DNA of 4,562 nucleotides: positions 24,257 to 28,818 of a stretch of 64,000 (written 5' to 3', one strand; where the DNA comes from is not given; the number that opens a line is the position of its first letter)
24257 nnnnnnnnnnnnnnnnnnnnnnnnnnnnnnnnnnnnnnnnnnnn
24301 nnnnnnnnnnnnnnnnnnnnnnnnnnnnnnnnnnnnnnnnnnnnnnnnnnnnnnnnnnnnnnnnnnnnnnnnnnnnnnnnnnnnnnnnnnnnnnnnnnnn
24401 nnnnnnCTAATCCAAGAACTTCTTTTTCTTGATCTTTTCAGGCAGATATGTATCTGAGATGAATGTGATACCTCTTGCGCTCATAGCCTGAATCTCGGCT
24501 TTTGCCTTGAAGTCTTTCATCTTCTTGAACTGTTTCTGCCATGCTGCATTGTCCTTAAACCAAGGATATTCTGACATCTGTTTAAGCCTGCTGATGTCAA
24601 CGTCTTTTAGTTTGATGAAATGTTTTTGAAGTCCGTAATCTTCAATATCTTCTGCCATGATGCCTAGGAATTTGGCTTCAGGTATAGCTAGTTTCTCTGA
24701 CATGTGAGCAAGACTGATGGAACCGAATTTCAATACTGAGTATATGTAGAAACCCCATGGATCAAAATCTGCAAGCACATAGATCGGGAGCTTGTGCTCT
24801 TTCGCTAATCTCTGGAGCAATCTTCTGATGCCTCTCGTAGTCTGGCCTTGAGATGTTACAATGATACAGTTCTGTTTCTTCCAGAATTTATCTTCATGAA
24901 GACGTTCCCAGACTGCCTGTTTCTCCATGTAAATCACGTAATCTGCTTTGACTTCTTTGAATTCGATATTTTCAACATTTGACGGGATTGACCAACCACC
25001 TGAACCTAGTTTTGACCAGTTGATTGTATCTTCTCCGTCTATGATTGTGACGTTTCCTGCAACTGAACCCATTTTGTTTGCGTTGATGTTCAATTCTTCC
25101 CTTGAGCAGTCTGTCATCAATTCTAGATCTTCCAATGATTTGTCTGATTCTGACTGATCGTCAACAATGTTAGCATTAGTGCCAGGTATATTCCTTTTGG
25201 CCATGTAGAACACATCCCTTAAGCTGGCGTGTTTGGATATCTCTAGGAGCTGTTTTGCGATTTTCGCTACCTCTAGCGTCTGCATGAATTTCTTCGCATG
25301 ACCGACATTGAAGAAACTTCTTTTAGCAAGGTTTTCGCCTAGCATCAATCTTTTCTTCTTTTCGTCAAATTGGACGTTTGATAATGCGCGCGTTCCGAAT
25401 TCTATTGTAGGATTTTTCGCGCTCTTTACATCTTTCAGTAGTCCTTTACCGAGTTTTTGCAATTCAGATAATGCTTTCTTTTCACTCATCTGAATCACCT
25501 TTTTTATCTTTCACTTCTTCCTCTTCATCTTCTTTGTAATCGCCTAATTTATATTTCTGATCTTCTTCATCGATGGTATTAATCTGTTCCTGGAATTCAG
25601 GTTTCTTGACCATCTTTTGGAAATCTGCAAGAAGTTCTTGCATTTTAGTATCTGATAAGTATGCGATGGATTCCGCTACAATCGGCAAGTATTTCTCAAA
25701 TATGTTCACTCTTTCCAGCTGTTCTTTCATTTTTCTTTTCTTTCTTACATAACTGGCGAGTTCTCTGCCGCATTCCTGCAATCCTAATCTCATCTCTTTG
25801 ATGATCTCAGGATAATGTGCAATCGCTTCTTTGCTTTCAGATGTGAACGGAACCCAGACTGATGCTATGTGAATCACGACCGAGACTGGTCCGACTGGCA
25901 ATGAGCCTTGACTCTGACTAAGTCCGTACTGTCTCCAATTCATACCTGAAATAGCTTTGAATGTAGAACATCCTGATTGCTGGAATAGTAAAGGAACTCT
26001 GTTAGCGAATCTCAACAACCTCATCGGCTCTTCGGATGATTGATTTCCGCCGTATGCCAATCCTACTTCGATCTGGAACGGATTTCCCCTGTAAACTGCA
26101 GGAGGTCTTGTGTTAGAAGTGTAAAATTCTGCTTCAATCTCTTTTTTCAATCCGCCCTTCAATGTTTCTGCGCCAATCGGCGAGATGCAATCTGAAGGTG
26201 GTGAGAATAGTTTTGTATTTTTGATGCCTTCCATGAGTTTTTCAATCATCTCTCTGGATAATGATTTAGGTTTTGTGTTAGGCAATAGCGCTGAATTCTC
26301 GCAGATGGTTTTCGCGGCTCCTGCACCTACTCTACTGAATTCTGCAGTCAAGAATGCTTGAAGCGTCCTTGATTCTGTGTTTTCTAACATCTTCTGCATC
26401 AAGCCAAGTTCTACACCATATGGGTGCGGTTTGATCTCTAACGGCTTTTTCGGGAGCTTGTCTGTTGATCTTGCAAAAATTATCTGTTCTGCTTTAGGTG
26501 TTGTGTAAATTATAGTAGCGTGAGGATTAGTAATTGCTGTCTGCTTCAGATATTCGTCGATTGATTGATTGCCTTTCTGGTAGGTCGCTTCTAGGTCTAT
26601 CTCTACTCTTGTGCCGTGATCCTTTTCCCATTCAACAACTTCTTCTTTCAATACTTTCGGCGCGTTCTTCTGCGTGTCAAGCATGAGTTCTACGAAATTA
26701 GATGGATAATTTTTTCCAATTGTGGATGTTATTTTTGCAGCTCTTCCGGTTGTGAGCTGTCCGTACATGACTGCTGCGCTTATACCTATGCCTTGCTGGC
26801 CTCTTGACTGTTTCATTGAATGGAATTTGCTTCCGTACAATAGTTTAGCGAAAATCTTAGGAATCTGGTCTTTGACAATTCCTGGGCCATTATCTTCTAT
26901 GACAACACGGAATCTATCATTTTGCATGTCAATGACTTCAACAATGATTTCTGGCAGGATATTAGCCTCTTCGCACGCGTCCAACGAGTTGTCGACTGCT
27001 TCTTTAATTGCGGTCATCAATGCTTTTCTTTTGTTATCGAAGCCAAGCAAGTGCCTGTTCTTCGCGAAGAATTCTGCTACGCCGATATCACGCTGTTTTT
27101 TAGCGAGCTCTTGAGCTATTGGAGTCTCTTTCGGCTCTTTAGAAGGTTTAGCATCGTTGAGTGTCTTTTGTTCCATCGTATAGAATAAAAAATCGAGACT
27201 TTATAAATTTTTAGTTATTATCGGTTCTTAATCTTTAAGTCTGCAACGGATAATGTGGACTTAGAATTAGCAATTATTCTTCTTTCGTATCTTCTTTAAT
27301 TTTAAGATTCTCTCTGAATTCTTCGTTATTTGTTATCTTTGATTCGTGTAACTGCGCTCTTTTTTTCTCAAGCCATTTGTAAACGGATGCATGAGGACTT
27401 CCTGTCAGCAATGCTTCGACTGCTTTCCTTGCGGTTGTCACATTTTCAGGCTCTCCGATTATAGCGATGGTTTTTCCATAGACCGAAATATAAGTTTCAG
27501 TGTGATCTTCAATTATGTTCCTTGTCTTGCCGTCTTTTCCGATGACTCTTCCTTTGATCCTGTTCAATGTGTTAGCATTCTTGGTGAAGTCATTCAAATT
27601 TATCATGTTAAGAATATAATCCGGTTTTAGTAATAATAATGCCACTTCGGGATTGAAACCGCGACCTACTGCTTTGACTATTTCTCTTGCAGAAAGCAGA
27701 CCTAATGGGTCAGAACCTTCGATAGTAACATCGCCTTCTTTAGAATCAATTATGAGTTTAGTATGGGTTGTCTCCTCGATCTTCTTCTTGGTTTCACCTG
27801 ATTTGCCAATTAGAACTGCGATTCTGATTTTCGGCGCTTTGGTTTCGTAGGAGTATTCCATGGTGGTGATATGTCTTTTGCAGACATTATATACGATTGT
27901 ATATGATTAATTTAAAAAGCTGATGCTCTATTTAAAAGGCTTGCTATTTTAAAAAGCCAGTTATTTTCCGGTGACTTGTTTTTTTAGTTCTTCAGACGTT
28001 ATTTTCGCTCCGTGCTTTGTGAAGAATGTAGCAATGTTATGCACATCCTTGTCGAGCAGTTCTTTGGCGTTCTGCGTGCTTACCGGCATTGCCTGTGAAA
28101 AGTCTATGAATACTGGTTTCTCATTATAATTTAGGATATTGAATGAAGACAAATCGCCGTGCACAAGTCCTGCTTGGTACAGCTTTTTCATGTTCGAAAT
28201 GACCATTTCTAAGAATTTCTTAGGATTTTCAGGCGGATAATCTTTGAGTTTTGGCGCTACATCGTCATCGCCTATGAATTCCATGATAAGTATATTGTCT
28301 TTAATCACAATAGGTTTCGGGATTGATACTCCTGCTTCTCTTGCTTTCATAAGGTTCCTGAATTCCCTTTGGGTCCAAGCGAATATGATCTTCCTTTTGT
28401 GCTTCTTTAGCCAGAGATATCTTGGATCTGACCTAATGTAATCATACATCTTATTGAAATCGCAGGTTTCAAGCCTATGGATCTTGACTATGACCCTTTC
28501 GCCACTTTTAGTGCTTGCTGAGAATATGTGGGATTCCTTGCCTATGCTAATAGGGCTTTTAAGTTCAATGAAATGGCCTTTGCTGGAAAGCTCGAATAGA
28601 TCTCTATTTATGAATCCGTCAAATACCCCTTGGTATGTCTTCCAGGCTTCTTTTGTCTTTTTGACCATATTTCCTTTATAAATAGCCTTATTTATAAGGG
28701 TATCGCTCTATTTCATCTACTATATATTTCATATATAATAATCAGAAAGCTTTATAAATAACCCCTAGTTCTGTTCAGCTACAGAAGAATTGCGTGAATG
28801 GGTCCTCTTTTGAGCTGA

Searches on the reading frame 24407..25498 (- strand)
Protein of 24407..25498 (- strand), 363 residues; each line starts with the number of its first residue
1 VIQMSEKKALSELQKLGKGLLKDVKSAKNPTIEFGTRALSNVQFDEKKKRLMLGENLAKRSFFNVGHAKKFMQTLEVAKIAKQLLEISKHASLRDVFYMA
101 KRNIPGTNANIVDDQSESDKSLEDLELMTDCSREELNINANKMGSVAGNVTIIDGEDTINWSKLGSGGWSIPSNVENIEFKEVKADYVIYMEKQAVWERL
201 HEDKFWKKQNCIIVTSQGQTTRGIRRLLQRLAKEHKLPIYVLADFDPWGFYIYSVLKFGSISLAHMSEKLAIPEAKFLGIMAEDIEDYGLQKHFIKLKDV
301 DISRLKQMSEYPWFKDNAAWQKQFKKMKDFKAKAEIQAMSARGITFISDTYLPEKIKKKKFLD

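Call 13: search_protein_families(library=ncbifam, proteins=[window:24407-25498:-], max_evalue=0.00001)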
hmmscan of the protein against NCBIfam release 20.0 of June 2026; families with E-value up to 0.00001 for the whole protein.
window:24407-25498:- (363 aa): 6 families
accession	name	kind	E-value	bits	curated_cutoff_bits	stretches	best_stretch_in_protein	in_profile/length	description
NF003333.0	PRK04342.1-2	equivalog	3.1e-147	490.2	465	1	3-363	5-367/367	DNA topoisomerase IV subunit A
NF003336.0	PRK04342.1-5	equivalog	4e-106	355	531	1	4-363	11-386/386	DNA topoisomerase IV subunit A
NF003334.0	PRK04342.1-3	equivalog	1.2e-79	267.9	658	1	7-357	6-349/354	DNA topoisomerase IV subunit A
NF003335.0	PRK04342.1-4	equivalog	5.1e-78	262.6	424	1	5-360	17-371/373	DNA topoisomerase VI subunit A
NF003332.0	PRK04342.1-1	equivalog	1.2e-75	254.7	538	1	4-358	6-359/363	DNA topoisomerase IV subunit A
NF003337.0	PRK04342.1-6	equivalog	1.4e-73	248.1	675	1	9-360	15-366/370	DNA topoisomerase IV subunit A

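Call 15: find_encoding_contigs(protein=window:24407-25498:-, flank=3000, max_places=5)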
Protein window:24407-25498:- (363 aa): no gene with exactly this product is on record in the collection.

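Call 16: find_homologous_proteins(query=window:24407-25498:-, max_evalue=1e-30)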
Query window:24407-25498:- (363 aa): 5203 proteins with E <= 1e-30 among 8000 candidates; the best 120 are listed.
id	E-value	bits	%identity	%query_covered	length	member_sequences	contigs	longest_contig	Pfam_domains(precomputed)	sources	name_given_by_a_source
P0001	4.7e-214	728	91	98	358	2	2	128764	PF21180.4,PF20768.3,PF04406.20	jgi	jgi:DNA topoisomerase-6 subunit A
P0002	3.9e-209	712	89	98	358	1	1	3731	PF21180.4,PF20768.3,PF04406.20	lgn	-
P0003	5.4e-206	702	100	87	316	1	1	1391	PF21180.4,PF20768.3,PF04406.20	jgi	jgi:DNA topoisomerase-6 subunit A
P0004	4.3e-198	676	83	98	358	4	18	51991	PF21180.4,PF20768.3,PF04406.20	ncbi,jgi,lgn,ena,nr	ncbi:DNA topoisomerase IV subunit A [Candidatus Woesearchaeota archaeon]|nr:DNA topoisomerase IV sub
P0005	5.7e-196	669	83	98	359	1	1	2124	PF21180.4,PF20768.3,PF04406.20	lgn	-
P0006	2.2e-193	660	83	98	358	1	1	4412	PF21180.4,PF20768.3,PF04406.20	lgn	-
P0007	8.1e-184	629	75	100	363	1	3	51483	PF21180.4,PF20768.3,PF04406.20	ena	-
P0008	1.5e-179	615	76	98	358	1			PF21180.4,PF20768.3,PF04406.20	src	-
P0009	1.8e-179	614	75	98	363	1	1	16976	PF21180.4,PF20768.3,PF04406.20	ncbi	-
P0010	8.4e-178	609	76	99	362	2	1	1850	PF21180.4,PF20768.3,PF04406.20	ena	-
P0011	1.4e-177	608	76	99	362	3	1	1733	PF21180.4,PF20768.3,PF04406.20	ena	-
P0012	1.9e-177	608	75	99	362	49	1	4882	PF21180.4,PF20768.3,PF04406.20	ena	-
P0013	3.7e-177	607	75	98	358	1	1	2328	PF21180.4,PF20768.3,PF04406.20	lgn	-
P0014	4.4e-177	607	75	97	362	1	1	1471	PF21180.4,PF20768.3,PF04406.20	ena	-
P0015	5.9e-177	606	75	99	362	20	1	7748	PF21180.4,PF20768.3,PF04406.20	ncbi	-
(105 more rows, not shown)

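Call 17: find_encoding_contigs(protein=P0001, flank=2500, max_places=3)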
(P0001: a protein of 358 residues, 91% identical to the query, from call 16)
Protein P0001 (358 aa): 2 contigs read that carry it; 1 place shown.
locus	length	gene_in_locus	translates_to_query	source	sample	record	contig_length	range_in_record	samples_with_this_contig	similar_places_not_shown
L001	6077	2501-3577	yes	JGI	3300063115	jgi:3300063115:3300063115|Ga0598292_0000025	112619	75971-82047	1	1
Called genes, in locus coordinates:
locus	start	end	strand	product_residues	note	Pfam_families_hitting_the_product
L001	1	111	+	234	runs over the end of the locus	PF01163:RIO1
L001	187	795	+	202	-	PF00013:KH_1 (weak), PF21800:KH_KRR1_2nd, PF22891:KH_PNO1_2nd, PF00013:KH_1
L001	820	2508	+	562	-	PF02518:HATPase_c, PF13589:HATPase_c_3, PF09239:Topo-VIb_trans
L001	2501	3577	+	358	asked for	PF04406:TP6A_N, PF20768:Topo_VI_alpha, PF21180:TOP6A-Spo11_Toprim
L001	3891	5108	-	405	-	PF03215:Rad17 (weak), PF13401:AAA_22 (faint), PF00004:AAA, PF21960:RCF1-5-like_lid (weak)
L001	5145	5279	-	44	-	-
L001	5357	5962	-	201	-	-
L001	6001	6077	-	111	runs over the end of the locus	-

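Call 18: find_encoding_contigs(protein=P0004, flank=2500, max_places=4)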
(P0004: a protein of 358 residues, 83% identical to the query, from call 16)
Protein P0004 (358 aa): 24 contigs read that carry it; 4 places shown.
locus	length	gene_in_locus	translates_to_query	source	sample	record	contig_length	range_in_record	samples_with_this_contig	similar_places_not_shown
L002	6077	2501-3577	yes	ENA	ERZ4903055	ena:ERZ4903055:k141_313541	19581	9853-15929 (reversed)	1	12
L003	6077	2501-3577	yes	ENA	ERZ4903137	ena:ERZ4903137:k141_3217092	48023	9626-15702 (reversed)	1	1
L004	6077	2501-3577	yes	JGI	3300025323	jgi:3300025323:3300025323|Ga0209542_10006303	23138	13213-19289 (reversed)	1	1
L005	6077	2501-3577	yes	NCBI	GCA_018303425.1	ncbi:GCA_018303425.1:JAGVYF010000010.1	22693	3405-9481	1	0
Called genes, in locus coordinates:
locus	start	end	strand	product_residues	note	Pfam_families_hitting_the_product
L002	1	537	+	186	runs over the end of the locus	PF00013:KH_1, PF21800:KH_KRR1_2nd, PF22891:KH_PNO1_2nd, PF00013:KH_1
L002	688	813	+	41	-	-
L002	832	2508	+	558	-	PF02518:HATPase_c, PF13589:HATPase_c_3 (weak), PF09239:Topo-VIb_trans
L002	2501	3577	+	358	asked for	PF04406:TP6A_N, PF20768:Topo_VI_alpha, PF21180:TOP6A-Spo11_Toprim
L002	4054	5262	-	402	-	PF03215:Rad17 (weak), PF05496:RuvB_N (faint), PF00004:AAA, PF21960:RCF1-5-like_lid (faint)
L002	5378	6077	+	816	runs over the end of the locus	PF00133:tRNA-synt_1, PF01406:tRNA-synt_1e (faint), PF09334:tRNA-synt_1g, PF08264:Anticodon_1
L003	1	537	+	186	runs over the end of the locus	PF00013:KH_1, PF21800:KH_KRR1_2nd, PF22891:KH_PNO1_2nd, PF00013:KH_1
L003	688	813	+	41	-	-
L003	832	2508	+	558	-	PF02518:HATPase_c, PF13589:HATPase_c_3 (weak), PF09239:Topo-VIb_trans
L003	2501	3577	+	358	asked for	PF04406:TP6A_N, PF20768:Topo_VI_alpha, PF21180:TOP6A-Spo11_Toprim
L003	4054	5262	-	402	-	PF03215:Rad17 (weak), PF05496:RuvB_N (faint), PF00004:AAA, PF21960:RCF1-5-like_lid (faint)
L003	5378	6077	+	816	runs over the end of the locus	PF00133:tRNA-synt_1, PF01406:tRNA-synt_1e (faint), PF09334:tRNA-synt_1g, PF08264:Anticodon_1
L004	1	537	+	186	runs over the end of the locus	PF00013:KH_1, PF21800:KH_KRR1_2nd, PF22891:KH_PNO1_2nd, PF00013:KH_1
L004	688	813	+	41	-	-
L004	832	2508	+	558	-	PF02518:HATPase_c, PF13589:HATPase_c_3 (weak), PF09239:Topo-VIb_trans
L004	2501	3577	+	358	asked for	PF04406:TP6A_N, PF20768:Topo_VI_alpha, PF21180:TOP6A-Spo11_Toprim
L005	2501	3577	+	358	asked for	PF04406:TP6A_N, PF20768:Topo_VI_alpha, PF21180:TOP6A-Spo11_Toprim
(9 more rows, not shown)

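Call 19: find_encoding_contigs(protein=P0007, flank=2500, max_places=3)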
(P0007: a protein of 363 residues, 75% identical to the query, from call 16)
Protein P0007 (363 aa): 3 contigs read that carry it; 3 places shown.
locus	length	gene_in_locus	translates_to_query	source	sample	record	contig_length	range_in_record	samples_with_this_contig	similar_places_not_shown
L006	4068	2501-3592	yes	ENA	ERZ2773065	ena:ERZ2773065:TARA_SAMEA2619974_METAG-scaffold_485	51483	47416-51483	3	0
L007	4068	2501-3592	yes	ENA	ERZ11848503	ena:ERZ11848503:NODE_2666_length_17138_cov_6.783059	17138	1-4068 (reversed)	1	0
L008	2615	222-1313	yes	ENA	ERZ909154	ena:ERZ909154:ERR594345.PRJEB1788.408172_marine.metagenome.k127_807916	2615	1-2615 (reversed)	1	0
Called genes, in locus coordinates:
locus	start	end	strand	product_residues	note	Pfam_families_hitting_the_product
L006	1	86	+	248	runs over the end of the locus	-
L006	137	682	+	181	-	PF00013:KH_1, PF21800:KH_KRR1_2nd, PF22891:KH_PNO1_2nd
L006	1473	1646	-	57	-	-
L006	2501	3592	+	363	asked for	PF04406:TP6A_N, PF20768:Topo_VI_alpha, PF21180:TOP6A-Spo11_Toprim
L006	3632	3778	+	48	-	-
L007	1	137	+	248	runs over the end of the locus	-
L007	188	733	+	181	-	PF00013:KH_1, PF21800:KH_KRR1_2nd, PF22891:KH_PNO1_2nd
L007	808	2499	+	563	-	PF02518:HATPase_c, PF13589:HATPase_c_3, PF09239:Topo-VIb_trans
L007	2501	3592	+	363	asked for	PF04406:TP6A_N, PF20768:Topo_VI_alpha, PF21180:TOP6A-Spo11_Toprim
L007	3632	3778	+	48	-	-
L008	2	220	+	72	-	?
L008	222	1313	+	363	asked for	PF04406:TP6A_N, PF20768:Topo_VI_alpha, PF21180:TOP6A-Spo11_Toprim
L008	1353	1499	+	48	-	-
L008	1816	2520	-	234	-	PF13489:Methyltransf_23, PF01209:Ubie_methyltran, PF05148:Methyltransf_8 (weak), PF13847:Methyltransf_31, PF08241:Methyltransf_11, PF08242:Methyltransf_12, PF13649:Methyltransf_25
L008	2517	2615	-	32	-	?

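Call 41: find_encoding_contigs(protein=P0002, flank=2500, max_places=2)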
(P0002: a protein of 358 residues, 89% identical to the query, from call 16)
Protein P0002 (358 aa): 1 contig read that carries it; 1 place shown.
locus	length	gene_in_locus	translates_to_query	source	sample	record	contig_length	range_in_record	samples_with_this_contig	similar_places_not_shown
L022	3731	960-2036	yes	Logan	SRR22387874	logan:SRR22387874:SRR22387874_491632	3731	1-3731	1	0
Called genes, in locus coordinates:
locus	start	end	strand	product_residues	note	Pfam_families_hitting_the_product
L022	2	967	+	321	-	?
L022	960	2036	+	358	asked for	PF04406:TP6A_N, PF20768:Topo_VI_alpha, PF21180:TOP6A-Spo11_Toprim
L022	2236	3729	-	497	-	?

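Call 42: find_encoding_contigs(protein=P0003, flank=2500, max_places=2)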
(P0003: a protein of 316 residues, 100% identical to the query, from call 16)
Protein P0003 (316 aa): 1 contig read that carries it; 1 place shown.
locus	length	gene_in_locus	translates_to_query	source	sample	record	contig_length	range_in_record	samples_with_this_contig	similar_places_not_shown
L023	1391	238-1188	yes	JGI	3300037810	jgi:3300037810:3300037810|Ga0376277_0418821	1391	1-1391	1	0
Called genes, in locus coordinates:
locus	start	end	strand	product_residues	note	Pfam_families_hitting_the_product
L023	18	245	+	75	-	-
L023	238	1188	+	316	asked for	PF04406:TP6A_N, PF20768:Topo_VI_alpha, PF21180:TOP6A-Spo11_Toprim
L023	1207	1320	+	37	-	PF21180:TOP6A-Spo11_Toprim (weak)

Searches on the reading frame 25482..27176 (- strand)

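Call 13: search_protein_families(library=ncbifam, proteins=[window:25482-27176:-], max_evalue=0.00001)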
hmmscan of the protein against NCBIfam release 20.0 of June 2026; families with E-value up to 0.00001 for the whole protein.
window:25482-27176:- (564 aa): 4 families
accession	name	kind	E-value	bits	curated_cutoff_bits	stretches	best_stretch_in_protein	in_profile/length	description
NF003218.0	PRK04184.1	equivalog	1.1e-214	714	274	1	21-542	4-525/539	DNA topoisomerase VI subunit B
NF011439.0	PRK14868.1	equivalog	5.9e-175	583.6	1310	2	16-294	10-285/795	DNA topoisomerase VI subunit B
TIGR01052.1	top6b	equivalog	6.7e-169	562.4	380.7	1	27-509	3-486/488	DNA topoisomerase VI subunit B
NF011438.0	PRK14867.1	equivalog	9.4e-111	371.3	1143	2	22-289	6-271/659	DNA topoisomerase VI subunit B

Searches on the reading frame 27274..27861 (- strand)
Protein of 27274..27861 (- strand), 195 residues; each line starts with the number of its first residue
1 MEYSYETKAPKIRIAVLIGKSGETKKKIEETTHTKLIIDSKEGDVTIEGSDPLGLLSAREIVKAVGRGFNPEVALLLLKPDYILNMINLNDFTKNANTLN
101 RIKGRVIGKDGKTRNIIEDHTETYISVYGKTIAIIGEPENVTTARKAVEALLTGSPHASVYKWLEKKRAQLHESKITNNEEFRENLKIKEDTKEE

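Call 13: search_protein_families(library=ncbifam, proteins=[window:27274-27861:-], max_evalue=0.00001)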
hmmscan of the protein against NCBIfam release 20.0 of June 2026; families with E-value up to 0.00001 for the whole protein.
window:27274-27861:- (195 aa): 12 families
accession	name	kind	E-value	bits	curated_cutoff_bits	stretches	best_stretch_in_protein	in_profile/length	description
NF010327.0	PRK13763.1-2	equivalog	2.2e-64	216.7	240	1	7-184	10-187/192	putative RNA-processing protein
TIGR03665.1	arCOG04150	hypoth_equivalog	8.1e-64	214.5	114.2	1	8-175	3-172/173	arCOG04150 universal archaeal KH domain protein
NF010331.0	PRK13763.2-1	subfamily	6.9e-61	205.4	245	1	3-177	7-183/187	putative RNA-processing protein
NF010332.0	PRK13763.2-2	equivalog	2.1e-58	197.3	270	1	6-173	4-172/179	putative RNA-processing protein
NF010333.0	PRK13763.2-4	equivalog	1.3e-55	188.1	252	1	7-176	5-176/179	putative RNA-processing protein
NF010334.0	PRK13763.2-5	equivalog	8.8e-55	185.4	303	1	5-172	5-172/179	putative RNA-processing protein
NF010330.0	PRK13763.1-5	equivalog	7.2e-53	179.5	376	1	8-172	40-210/220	putative RNA-processing protein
NF010329.0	PRK13763.1-4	equivalog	8e-51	172.4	277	1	8-177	5-176/182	putative RNA-processing protein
NF010328.0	PRK13763.1-3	equivalog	9.3e-49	165.8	194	1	6-178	18-195/197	putative RNA-processing protein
NF010326.0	PRK13763.1-1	equivalog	1.8e-35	122.2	247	1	26-179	18-174/186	putative RNA-processing protein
NF008805.1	PRK11824.1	equivalog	1.4e-06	27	471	0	9-66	551-607/683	polyribonucleotide nucleotidyltransferase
NF009347.0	PRK12705.1-4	equivalog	4.2e-06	25.7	579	0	17-62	173-218/473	hypothetical protein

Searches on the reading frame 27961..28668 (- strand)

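Call 13: search_protein_families(library=ncbifam, proteins=[window:27961-28668:-], max_evalue=0.00001)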
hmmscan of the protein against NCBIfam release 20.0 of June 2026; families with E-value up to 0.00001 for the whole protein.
window:27961-28668:- (235 aa): 8 families
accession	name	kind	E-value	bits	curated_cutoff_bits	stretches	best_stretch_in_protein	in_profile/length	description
NF041310.1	Prot_Kin_Rio1_Halo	equivalog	6.5e-63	212.7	480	1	4-228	49-273/273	serine/threonine-protein kinase Rio1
NF041645.1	prot_kin_PA4780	equivalog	5.5e-29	101.3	350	1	97-227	89-224/274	PA4780 family RIO1-like protein kinase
TIGR03724.2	arch_bud32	equivalog_domain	3.1e-15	56.2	125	1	92-195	33-133/193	KEOPS complex kinase/ATPase Bud32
NF011463.0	PRK14879.1-4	equivalog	1.1e-13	51.1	188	1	36-194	19-161/237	Kae1-associated kinase Bud32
NF011464.0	PRK14879.1-7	equivalog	7.6e-13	48.7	246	1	92-203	46-159/221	Kae1-associated kinase Bud32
NF007174.0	PRK09605.1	equivalog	2.7e-11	42.7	447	1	88-197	372-477/535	bifunctional N(6)-L-threonylcarbamoyladenine synthase/serine/threonine protein kinase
NF011462.0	PRK14879.1-3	equivalog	1e-09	38.4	174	1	87-201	29-136/192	Kae1-associated kinase Bud32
NF011460.0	PRK14879.1-1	equivalog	1.7e-06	27.3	199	1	91-194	50-158/232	Kae1-associated kinase Bud32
